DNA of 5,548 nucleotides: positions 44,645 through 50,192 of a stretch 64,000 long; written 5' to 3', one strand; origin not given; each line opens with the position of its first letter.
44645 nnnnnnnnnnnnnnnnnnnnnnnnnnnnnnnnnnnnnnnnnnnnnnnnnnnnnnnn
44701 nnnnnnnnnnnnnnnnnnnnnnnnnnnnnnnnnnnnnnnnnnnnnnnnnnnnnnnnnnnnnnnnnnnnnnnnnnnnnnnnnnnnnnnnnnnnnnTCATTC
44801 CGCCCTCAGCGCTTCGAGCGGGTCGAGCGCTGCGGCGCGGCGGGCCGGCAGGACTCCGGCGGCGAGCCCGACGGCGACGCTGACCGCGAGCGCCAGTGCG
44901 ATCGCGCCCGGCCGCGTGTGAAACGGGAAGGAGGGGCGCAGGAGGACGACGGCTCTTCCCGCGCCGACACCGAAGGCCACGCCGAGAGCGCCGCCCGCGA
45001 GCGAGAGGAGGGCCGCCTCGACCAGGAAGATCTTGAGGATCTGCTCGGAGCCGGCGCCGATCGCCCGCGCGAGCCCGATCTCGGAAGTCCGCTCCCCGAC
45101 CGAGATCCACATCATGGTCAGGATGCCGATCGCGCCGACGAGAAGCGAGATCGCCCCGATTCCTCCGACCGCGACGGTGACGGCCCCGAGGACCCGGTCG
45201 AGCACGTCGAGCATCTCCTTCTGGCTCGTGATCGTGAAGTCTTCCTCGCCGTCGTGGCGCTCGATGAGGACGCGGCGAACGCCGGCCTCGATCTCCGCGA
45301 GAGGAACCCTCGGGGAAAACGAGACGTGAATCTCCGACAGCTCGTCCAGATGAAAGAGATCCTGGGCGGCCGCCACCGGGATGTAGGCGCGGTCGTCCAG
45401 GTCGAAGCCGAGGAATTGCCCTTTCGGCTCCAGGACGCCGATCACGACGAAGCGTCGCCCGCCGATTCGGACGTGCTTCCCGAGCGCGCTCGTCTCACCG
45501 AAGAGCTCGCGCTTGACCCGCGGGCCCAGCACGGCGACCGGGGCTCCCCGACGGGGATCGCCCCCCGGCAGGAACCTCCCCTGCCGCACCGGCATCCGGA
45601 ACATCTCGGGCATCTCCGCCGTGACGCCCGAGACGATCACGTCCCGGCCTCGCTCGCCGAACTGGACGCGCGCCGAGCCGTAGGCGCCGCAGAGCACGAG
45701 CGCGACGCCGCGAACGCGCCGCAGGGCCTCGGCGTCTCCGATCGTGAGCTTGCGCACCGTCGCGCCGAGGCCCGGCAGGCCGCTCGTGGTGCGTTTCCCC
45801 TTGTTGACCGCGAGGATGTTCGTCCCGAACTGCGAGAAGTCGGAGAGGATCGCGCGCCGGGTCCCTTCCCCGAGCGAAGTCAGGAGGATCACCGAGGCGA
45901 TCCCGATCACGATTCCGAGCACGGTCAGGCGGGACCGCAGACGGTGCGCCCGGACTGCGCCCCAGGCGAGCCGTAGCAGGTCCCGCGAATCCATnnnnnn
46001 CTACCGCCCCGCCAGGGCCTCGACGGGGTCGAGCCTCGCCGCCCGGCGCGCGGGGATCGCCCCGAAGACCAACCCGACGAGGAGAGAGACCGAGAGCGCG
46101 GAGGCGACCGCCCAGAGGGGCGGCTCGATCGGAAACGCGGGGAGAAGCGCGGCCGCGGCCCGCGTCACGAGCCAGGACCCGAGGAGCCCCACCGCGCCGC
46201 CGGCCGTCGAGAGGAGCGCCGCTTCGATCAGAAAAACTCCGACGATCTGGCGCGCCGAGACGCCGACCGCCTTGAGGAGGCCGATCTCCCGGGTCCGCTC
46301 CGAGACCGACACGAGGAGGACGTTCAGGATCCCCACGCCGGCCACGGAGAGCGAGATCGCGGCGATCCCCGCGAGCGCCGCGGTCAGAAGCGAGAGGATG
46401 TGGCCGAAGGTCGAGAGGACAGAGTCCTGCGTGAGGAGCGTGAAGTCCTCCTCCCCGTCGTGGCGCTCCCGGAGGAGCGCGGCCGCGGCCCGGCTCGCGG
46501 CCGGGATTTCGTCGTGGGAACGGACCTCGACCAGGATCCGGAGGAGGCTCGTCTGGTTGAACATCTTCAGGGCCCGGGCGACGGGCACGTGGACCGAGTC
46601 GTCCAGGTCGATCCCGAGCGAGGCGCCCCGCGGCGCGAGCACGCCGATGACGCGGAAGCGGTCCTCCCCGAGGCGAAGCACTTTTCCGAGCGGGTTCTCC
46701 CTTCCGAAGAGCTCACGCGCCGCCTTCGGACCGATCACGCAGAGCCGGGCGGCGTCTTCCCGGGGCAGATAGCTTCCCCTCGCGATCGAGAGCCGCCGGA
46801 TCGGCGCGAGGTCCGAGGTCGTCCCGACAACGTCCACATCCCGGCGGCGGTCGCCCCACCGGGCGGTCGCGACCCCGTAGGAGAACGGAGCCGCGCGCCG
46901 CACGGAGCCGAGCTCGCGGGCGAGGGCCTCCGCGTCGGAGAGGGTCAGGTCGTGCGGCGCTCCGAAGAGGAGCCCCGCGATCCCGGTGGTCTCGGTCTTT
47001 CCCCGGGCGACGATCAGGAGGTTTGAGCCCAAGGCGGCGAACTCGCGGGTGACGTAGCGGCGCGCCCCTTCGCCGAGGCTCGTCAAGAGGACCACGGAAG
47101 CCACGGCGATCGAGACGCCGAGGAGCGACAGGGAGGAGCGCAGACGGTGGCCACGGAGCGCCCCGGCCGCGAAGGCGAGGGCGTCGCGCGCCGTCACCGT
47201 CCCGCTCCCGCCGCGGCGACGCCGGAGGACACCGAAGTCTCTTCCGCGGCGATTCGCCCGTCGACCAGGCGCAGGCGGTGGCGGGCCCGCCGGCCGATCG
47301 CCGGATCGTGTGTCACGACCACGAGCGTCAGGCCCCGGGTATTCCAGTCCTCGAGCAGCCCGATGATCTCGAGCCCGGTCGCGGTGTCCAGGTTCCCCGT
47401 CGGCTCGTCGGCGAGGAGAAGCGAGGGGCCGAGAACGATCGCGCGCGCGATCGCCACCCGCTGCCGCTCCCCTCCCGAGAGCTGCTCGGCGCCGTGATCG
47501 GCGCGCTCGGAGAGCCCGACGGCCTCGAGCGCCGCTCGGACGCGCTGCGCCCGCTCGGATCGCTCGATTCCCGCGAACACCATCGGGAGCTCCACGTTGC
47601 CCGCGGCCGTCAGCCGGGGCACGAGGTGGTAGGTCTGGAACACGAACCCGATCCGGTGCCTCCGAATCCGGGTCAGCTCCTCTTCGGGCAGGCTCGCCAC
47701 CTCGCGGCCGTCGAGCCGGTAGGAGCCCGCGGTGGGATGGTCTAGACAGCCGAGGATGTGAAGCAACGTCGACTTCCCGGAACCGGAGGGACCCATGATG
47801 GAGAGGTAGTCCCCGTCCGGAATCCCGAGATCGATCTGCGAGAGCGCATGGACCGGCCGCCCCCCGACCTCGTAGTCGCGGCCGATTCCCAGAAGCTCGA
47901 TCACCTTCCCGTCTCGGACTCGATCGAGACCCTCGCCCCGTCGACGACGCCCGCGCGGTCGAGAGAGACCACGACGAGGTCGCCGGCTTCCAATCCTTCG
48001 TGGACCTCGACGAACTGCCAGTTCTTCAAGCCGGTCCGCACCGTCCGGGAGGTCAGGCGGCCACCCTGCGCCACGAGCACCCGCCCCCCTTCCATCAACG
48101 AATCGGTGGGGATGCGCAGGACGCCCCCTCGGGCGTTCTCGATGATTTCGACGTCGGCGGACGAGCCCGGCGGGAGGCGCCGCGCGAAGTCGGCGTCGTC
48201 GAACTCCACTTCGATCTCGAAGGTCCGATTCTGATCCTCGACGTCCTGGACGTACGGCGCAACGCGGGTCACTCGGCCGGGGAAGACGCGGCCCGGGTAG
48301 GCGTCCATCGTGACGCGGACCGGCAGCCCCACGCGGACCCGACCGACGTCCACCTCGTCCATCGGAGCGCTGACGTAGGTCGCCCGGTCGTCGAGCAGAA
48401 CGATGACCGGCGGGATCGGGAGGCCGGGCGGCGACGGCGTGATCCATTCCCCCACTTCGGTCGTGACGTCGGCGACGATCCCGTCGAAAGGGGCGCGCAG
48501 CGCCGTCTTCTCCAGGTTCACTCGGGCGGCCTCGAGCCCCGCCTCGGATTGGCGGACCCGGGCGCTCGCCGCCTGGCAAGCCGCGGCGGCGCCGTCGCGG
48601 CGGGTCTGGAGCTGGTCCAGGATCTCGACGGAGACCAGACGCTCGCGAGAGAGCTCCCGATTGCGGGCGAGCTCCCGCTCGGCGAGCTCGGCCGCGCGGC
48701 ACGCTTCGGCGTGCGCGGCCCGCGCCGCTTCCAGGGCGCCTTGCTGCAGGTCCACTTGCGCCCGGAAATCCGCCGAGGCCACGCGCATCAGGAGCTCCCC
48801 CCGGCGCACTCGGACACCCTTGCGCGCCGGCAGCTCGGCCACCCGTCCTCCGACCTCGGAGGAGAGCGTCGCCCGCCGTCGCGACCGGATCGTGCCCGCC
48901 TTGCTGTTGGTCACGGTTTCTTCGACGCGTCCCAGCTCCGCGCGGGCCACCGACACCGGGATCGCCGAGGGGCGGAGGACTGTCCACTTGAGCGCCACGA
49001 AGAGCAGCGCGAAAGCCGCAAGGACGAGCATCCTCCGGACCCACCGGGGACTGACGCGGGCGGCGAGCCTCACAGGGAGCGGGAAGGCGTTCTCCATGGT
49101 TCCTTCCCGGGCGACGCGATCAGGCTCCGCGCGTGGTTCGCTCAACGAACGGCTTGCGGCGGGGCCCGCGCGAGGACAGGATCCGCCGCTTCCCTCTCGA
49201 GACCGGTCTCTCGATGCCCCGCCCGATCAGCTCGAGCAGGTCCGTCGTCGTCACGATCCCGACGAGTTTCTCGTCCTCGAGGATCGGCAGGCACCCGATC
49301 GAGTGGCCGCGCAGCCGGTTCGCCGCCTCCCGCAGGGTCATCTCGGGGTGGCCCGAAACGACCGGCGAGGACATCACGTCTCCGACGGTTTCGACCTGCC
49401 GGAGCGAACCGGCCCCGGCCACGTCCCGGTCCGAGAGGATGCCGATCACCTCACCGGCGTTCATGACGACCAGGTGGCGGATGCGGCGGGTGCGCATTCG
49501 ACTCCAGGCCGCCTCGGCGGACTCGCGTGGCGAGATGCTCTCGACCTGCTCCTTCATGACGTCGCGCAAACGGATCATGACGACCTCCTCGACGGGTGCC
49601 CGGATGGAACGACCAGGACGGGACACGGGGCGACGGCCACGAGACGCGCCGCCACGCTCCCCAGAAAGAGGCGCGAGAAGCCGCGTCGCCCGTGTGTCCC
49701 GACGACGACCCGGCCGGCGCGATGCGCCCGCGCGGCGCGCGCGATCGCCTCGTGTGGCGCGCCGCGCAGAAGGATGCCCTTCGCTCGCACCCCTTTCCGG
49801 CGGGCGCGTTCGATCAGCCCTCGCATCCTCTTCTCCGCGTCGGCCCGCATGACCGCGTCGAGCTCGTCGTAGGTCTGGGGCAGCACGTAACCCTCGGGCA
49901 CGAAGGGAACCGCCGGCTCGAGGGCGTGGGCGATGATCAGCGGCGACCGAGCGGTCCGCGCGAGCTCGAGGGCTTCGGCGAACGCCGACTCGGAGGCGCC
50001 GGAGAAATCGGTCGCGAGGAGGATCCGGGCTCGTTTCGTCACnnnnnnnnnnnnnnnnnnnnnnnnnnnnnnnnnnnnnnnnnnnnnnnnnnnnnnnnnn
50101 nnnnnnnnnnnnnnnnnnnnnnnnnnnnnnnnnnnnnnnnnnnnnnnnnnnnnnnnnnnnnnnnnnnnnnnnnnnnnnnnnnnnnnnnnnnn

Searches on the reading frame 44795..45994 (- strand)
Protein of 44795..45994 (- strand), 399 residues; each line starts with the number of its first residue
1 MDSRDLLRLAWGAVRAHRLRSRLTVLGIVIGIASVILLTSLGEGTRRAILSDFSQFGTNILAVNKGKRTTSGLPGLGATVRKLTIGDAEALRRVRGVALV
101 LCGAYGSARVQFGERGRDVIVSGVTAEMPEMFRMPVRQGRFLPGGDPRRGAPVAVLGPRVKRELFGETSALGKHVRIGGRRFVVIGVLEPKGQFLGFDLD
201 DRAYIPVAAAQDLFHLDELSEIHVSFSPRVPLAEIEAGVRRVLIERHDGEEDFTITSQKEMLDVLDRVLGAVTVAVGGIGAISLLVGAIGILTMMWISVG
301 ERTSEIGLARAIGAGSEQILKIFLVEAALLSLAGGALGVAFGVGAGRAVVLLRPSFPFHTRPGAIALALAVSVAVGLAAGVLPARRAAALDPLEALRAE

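Call 13: search_protein_families(library=pfam, proteins=[window:44795-45994:-], max_evalue=0.01)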
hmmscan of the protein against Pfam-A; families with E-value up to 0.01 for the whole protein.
window:44795-45994:- (399 aa): 2 families
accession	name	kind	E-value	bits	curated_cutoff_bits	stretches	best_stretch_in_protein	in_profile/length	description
PF12704.14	MacB_PCD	-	1.8e-43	149.7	27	1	23-241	3-206/207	MacB-like periplasmic core domain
PF02687.27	FtsX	-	1.6e-19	70.6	25.5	1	279-391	3-119/120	FtsX-like permease C-terminal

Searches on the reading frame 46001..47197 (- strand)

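Call 13: search_protein_families(library=pfam, proteins=[window:46001-47197:-], max_evalue=0.01)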
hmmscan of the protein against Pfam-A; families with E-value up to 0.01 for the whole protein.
window:46001-47197:- (398 aa): 2 families
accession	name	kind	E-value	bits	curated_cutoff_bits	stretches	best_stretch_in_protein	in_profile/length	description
PF12704.14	MacB_PCD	-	7.8e-41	141.1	27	1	21-240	1-206/207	MacB-like periplasmic core domain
PF02687.27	FtsX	-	5.9e-20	72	25.5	1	278-391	3-120/120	FtsX-like permease C-terminal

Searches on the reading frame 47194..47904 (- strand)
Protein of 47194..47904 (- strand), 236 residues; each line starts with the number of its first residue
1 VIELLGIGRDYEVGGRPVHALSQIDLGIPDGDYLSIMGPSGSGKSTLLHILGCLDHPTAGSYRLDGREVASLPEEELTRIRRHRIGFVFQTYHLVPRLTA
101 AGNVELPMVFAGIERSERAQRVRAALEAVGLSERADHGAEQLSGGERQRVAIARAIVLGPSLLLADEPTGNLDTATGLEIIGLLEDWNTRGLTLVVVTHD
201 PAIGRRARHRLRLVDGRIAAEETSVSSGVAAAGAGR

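Call 13: search_protein_families(library=pfam, proteins=[window:47194-47904:-], max_evalue=0.01)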
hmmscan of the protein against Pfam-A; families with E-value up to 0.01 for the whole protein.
window:47194-47904:- (236 aa): 4 families
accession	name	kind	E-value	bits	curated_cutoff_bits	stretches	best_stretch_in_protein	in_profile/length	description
PF00005.33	ABC_tran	-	2.2e-33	116.2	25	1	21-169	1-136/137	ABC transporter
PF13304.12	AAA_21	-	0.00014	22.5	27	0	36-54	4-22/304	AAA domain, putative AbiEii toxin, Type IV TA system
PF13555.12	AAA_29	-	0.0014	18.8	27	1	31-48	23-39/61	P-loop containing region of AAA domain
PF13191.12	AAA_16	-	0.0037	18.2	32.6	1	18-156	13-124/167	AAA ATPase domain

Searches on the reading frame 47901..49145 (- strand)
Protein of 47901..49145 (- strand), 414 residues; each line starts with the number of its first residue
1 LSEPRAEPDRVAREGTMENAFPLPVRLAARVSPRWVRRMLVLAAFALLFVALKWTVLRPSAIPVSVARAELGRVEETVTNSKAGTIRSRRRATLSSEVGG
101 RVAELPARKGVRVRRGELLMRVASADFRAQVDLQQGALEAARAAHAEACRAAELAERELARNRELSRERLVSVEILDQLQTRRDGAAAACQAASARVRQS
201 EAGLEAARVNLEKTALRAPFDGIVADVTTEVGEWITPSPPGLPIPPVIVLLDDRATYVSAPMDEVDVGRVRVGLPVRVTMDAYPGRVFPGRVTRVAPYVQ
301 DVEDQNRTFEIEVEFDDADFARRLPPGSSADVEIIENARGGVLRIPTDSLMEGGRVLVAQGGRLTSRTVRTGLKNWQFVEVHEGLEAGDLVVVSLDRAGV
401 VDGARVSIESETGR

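Call 14: search_protein_families(library=pfam, proteins=[window:47901-49145:-], max_evalue=0.01)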
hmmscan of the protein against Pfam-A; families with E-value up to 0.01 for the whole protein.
window:47901-49145:- (414 aa): 2 families
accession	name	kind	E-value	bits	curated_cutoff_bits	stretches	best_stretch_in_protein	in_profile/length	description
PF13437.12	HlyD_3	-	2.8e-17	63.8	22.2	1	216-318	2-96/106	HlyD family secretion protein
PF16576.10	HlyD_D23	-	1.7e-16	60.6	30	1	88-319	16-205/214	Barrel-sandwich domain of CusB or HlyD membrane-fusion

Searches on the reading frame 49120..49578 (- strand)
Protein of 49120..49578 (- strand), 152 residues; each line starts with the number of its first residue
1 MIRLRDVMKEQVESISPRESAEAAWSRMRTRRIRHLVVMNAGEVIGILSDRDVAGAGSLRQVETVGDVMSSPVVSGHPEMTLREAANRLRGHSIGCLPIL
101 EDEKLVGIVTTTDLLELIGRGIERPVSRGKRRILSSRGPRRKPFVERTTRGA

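Call 14: search_protein_families(library=pfam, proteins=[window:49120-49578:-], max_evalue=0.01)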
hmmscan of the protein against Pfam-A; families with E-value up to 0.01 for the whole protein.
window:49120-49578:- (152 aa): 1 family
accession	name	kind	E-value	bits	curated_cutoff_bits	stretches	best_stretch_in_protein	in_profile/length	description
PF00571.33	CBS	-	3.4e-28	98.2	24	2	65-118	1-55/57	CBS domain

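Call 48: search_solved_structures(query=window:49120-49578:-, max_evalue=0.001)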
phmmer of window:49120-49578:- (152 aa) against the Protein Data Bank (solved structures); distinct sequences matched with E-value up to 0.001: 41.
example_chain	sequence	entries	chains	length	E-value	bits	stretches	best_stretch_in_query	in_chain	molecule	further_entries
3kh5_A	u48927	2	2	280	1.3e-16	64.2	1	4-120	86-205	protein MJ1225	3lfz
4esy_A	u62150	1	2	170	4.5e-16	62.5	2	64-118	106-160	CBS domain containing membrane protein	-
9s4w_A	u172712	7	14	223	2.1e-14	57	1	64-136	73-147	AcuB from Geobacillus stearothermophilus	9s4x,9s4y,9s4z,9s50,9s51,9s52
9zni_6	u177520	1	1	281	5.3e-14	55.8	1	4-119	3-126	CBS domain-containing protein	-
3kpb_A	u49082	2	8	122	1.4e-13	54.3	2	65-118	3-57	Uncharacterized protein MJ0100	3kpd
9qs7_A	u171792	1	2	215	1.8e-13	54.1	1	5-119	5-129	Acetoin utilization protein AcuB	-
9s4v_A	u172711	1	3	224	1.8e-13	54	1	5-119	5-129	Acetoin utilization protein AcuB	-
3kpc_A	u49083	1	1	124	7.3e-13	52.1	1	64-119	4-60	Uncharacterized protein MJ0100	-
9znf_4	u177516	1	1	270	1.1e-12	51.5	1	4-116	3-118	CBS domain-containing protein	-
9l96_a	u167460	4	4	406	1.4e-12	51.1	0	63-124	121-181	CBS domain-containing protein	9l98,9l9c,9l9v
9znf_5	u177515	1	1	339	4.7e-12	49.4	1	4-121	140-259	CBS domain-containing protein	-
9sr9_H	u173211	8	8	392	7.7e-12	48.7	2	3-115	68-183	Dehydrogenase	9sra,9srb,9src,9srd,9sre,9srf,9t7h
5awe_A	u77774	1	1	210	2e-11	47.4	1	5-116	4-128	Putative acetoin utilization protein, acetoin dehydrogenase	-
5g5r_A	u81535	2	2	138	3.9e-11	46.5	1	61-117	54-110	SITE-2 PROTEASE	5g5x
2o16_A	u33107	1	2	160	2.2e-10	44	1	1-117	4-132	Acetoin utilization protein AcuB, putative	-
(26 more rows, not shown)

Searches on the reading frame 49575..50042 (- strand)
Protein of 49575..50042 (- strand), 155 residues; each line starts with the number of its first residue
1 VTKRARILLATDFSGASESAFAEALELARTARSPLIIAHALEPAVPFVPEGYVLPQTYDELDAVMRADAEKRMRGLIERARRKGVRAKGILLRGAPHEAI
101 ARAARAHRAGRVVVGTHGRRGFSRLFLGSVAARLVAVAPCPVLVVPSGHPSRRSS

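Call 14: search_protein_families(library=pfam, proteins=[window:49575-50042:-], max_evalue=0.01)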
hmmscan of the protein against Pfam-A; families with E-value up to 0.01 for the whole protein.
window:49575-50042:- (155 aa): 1 family
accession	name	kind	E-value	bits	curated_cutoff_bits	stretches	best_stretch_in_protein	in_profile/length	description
PF00582.32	Usp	-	1.9e-29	103.4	24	1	6-146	4-141/141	Universal stress protein family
